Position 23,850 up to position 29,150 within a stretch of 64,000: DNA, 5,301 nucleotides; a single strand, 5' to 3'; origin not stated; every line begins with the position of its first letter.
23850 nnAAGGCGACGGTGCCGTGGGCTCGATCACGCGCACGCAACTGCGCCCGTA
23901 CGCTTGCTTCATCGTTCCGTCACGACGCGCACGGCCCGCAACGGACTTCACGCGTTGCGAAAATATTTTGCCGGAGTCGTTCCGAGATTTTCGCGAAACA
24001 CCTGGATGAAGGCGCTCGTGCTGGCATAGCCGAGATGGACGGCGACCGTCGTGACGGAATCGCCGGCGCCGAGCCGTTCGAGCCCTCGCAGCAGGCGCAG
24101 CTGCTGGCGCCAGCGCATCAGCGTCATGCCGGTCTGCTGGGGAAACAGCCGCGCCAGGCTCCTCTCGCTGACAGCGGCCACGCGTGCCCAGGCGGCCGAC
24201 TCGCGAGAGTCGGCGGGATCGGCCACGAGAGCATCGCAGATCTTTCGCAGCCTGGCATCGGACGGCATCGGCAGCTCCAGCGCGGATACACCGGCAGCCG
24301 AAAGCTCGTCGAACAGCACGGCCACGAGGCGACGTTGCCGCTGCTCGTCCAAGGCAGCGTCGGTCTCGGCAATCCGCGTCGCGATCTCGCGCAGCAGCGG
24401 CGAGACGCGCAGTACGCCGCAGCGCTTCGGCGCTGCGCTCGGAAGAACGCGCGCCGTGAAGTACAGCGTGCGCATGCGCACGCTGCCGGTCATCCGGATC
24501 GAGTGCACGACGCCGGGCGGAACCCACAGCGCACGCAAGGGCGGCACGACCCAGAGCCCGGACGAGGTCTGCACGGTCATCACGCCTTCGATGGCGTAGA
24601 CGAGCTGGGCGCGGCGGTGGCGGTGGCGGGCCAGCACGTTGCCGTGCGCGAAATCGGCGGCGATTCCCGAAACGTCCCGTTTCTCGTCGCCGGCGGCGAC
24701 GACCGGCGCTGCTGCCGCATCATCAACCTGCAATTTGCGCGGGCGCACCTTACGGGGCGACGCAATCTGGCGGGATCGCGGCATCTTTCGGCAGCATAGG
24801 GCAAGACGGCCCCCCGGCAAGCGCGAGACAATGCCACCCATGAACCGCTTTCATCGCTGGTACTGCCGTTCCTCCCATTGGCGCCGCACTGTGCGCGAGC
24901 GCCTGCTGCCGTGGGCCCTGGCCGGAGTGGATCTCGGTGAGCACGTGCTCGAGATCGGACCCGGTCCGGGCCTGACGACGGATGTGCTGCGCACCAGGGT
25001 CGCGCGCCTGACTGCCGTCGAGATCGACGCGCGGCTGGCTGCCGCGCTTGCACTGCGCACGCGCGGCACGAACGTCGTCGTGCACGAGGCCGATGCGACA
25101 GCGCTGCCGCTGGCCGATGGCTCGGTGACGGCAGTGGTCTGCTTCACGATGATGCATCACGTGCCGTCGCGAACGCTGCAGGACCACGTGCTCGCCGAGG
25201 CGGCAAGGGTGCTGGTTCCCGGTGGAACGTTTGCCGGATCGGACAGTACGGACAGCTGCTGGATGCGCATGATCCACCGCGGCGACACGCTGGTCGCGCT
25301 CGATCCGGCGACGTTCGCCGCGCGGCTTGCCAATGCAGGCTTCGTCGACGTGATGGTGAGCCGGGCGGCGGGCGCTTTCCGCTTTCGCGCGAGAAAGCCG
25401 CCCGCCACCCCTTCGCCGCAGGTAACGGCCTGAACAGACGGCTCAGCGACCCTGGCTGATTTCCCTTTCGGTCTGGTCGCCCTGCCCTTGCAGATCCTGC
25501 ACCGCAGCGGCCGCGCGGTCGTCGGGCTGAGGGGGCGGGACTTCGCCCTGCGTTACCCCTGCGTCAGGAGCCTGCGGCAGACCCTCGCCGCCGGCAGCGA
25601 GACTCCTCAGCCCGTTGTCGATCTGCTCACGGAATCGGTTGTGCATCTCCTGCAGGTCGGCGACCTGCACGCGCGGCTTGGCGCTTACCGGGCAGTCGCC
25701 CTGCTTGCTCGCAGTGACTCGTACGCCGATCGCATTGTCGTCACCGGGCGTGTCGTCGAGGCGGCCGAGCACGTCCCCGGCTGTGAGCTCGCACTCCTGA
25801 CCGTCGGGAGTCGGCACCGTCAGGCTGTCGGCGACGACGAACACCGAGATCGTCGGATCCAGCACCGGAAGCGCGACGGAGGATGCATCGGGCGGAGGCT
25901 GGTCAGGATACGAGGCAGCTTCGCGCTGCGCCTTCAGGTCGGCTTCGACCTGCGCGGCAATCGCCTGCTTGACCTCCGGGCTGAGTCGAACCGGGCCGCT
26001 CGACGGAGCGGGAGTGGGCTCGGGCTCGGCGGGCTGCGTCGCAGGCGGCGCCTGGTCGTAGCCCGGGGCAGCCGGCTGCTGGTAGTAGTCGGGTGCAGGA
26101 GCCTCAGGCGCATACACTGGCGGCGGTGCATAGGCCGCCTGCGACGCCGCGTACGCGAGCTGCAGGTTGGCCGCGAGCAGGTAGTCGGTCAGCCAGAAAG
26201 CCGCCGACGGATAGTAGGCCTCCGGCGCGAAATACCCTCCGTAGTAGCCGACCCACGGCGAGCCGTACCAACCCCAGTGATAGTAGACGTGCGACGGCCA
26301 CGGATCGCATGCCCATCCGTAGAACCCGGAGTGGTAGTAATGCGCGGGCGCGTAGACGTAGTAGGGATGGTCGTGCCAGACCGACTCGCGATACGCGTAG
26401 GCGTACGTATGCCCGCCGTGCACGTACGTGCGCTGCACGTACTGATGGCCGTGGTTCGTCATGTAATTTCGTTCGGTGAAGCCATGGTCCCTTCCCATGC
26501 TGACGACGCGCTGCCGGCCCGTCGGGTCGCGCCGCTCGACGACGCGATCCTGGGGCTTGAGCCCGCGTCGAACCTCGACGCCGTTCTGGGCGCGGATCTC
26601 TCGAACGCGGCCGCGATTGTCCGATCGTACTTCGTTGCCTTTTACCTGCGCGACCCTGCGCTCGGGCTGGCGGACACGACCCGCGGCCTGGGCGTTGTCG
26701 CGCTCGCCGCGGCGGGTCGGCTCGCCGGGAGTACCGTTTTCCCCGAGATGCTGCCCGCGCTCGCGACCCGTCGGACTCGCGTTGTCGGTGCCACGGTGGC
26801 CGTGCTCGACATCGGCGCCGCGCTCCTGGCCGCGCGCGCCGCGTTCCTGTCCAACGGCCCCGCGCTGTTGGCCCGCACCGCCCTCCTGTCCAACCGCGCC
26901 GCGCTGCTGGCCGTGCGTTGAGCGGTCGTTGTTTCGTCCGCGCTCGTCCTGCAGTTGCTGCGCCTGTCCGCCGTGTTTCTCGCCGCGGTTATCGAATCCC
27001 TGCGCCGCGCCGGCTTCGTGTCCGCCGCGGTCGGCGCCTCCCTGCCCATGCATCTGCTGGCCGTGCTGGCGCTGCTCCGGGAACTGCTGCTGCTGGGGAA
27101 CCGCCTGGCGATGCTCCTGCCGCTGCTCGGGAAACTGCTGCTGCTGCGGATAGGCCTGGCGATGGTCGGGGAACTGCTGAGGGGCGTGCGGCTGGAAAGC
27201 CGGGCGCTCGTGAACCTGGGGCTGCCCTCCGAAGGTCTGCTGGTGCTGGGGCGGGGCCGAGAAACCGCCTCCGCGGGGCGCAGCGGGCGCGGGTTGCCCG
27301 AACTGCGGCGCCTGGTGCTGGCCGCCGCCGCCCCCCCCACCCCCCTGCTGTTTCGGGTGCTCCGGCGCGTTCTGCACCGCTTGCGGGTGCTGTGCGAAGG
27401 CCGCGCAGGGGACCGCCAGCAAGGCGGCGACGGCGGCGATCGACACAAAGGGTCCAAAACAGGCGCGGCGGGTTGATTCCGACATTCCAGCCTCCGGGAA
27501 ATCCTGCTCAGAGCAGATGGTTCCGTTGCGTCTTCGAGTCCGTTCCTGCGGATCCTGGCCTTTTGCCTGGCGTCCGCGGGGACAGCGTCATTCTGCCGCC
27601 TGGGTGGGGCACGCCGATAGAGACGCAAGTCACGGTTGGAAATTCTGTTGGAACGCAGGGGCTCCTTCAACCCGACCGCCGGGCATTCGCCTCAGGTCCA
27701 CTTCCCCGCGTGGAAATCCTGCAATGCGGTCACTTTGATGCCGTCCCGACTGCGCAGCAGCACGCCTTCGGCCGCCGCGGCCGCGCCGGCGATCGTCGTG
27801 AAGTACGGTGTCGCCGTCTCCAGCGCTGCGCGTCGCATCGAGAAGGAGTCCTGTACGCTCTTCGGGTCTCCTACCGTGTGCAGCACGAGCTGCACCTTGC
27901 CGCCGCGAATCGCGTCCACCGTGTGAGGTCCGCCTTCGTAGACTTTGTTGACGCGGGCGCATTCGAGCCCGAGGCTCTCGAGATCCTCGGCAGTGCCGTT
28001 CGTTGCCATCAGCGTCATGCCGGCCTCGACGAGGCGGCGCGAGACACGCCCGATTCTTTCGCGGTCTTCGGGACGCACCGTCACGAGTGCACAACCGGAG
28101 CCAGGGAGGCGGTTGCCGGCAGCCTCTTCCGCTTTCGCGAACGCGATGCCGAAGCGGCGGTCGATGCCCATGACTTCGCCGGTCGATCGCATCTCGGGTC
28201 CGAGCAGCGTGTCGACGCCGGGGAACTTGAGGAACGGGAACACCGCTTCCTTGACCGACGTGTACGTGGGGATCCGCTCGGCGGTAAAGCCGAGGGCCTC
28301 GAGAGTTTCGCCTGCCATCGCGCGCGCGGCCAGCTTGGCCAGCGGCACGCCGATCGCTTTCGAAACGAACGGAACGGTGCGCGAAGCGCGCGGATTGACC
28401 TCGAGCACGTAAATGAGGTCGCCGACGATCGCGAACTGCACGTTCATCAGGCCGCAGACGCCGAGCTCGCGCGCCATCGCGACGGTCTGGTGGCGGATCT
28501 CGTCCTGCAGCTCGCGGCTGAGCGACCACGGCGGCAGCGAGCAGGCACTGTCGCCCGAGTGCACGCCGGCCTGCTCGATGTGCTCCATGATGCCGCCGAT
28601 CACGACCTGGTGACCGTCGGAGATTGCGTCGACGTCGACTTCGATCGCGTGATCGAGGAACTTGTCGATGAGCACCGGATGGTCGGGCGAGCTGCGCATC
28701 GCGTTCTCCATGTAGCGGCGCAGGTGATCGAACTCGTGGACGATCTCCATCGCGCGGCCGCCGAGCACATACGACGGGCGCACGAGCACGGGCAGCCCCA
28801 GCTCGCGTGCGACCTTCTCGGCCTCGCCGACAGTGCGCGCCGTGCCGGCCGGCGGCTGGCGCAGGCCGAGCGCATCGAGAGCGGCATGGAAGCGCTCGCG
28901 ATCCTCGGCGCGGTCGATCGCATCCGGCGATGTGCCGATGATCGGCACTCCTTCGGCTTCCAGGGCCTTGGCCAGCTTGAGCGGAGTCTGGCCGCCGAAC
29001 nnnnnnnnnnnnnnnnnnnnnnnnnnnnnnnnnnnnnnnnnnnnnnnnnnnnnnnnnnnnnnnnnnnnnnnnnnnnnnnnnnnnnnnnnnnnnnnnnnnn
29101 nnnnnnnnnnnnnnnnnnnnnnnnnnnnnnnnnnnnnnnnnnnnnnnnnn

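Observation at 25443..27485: Secreted 680-aa low-complexity protein with a Tyr/Trp/His-rich core and no recognisable family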

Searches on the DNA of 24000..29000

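Call 46: search_rna_families(source=window, start=24000, end=29000, threshold=gathering)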
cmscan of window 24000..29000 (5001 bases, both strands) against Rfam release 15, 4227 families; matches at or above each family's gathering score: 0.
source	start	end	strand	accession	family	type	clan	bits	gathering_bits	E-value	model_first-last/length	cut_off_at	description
